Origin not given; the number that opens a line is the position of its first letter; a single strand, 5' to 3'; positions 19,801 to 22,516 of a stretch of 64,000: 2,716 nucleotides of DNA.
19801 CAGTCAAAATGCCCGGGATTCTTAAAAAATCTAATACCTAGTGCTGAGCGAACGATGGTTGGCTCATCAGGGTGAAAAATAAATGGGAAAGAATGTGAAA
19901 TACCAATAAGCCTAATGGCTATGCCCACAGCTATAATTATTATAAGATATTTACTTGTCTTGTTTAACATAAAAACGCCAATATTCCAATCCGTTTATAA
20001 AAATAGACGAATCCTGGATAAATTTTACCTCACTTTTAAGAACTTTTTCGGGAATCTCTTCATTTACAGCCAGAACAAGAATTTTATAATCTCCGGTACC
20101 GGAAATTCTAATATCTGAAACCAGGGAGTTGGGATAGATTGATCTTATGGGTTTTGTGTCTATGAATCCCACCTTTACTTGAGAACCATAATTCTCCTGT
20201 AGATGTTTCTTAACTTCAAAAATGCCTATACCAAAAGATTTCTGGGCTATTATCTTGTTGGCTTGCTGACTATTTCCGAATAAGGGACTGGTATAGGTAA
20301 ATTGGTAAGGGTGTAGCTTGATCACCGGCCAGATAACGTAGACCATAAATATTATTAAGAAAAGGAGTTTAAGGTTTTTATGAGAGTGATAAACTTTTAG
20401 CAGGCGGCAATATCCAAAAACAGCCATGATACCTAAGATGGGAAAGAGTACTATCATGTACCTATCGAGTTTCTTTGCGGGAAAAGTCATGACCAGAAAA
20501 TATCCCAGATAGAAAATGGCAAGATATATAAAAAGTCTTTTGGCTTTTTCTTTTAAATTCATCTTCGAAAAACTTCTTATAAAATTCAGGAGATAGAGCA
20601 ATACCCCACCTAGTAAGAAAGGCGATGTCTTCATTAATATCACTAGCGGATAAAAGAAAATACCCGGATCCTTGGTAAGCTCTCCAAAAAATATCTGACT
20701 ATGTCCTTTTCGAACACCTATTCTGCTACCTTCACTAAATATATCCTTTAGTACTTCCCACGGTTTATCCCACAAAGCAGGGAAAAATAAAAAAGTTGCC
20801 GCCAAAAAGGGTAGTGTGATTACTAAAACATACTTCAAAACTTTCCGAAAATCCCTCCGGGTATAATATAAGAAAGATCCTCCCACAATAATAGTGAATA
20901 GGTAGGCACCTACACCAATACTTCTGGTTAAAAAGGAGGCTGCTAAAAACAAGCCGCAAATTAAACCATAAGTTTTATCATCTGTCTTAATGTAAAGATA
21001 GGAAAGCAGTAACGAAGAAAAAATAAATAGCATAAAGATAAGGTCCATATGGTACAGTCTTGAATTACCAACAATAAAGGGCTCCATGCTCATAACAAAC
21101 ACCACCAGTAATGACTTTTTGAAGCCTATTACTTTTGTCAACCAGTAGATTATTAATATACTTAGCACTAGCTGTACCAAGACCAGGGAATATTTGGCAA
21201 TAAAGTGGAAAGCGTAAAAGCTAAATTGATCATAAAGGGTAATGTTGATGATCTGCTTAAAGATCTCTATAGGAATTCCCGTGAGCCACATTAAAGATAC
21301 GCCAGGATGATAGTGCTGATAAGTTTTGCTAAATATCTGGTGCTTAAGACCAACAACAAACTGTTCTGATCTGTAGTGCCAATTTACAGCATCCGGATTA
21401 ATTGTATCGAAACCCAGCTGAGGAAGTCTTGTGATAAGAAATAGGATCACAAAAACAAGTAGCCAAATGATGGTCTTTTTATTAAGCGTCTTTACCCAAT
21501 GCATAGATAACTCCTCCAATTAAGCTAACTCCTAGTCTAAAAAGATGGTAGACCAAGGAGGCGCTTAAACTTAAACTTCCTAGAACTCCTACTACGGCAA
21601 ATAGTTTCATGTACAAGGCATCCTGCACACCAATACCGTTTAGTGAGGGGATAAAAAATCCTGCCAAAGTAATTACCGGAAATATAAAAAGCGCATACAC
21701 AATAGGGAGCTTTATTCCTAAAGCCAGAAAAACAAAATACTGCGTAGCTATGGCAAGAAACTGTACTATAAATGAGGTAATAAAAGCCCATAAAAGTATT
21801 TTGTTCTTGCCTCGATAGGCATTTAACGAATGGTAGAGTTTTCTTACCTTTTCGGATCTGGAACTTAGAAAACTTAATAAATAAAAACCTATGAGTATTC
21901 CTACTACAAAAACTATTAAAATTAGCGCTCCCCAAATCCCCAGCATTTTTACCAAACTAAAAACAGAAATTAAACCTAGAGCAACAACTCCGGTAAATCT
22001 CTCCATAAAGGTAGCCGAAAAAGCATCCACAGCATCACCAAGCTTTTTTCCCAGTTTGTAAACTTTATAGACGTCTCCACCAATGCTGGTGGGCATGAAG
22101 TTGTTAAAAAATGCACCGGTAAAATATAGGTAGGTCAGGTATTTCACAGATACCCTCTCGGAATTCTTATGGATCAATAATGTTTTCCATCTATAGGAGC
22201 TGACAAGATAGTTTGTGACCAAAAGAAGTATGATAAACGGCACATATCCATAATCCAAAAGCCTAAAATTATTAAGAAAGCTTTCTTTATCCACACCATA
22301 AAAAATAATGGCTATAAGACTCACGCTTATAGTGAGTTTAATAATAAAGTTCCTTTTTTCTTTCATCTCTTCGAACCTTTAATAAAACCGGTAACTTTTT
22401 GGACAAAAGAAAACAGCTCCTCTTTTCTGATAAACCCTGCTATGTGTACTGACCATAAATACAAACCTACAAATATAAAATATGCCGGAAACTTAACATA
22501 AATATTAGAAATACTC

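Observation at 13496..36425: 24 kb single-strand glycosylation super-operon built around polyprenyl-phosphate-sugar synthases and many GT-C membrane transferases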

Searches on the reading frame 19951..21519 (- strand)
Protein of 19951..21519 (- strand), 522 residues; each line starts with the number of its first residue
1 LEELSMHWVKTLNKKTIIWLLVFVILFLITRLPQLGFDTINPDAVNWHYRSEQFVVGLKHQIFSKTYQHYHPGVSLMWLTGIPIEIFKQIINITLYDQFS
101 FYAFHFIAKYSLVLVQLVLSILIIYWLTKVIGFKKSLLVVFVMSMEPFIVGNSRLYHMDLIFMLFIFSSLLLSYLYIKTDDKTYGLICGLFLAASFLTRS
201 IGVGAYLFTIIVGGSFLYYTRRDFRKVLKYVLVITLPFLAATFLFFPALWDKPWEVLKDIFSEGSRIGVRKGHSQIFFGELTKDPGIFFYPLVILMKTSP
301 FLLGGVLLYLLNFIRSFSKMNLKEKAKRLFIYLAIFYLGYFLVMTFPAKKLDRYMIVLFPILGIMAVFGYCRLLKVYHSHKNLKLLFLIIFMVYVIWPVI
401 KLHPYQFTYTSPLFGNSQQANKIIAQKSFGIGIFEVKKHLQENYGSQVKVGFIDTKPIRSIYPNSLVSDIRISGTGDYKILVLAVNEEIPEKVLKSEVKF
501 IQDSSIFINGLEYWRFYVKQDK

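Call 3: search_protein_families(library=pfam, proteins=[window:19951-21519:-], max_evalue=0.01)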
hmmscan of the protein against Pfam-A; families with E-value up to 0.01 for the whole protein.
window:19951-21519:- (522 aa): 1 family
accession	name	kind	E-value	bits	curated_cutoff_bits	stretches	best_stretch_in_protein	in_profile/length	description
PF13231.12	PMT_2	-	4.5e-06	27.4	26.1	1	114-239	29-152/160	Dolichyl-phosphate-mannose-protein mannosyltransferase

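Call 10: search_protein_families(library=ncbifam, proteins=[window:19951-21519:-], max_evalue=0.001)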
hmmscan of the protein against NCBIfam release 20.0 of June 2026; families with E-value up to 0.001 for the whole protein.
window:19951-21519:- (522 aa): 0 families

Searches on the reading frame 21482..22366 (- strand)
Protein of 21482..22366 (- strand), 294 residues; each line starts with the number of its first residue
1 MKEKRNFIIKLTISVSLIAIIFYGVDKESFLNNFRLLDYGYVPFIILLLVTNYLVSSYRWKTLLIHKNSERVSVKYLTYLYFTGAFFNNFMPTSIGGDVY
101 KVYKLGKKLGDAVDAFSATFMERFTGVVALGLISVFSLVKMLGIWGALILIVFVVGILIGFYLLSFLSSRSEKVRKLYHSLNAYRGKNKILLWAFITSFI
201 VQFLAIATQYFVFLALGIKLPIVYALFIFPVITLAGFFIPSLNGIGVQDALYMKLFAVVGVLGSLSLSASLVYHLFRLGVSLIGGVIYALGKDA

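Call 3: search_protein_families(library=pfam, proteins=[window:21482-22366:-], max_evalue=0.01)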
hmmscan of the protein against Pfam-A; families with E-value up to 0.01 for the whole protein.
window:21482-22366:- (294 aa): 1 family
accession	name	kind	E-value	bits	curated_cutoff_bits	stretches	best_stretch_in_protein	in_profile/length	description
PF03706.18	LPG_synthase_TM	-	1.1e-43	150.3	33.4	1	8-284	2-302/302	Lysylphosphatidylglycerol synthase TM region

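Call 15: search_protein_families(library=ncbifam, proteins=[window:21482-22366:-], max_evalue=0.01)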
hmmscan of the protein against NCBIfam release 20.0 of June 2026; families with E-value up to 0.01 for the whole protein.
window:21482-22366:- (294 aa): 3 families
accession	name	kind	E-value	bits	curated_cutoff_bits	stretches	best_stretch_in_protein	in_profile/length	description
TIGR00374.1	TIGR00374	subfamily_domain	3e-24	86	43.2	2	12-174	2-166/323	flippase-like domain-containing protein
TIGR03476.1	HpnL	subfamily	2.9e-07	30.1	195.65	1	173-272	198-298/318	putative membrane protein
NF033480.1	bifunc_MprF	equivalog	0.00065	18.1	600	1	23-289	25-294/841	bifunctional lysylphosphatidylglycerol flippase/synthetase MprF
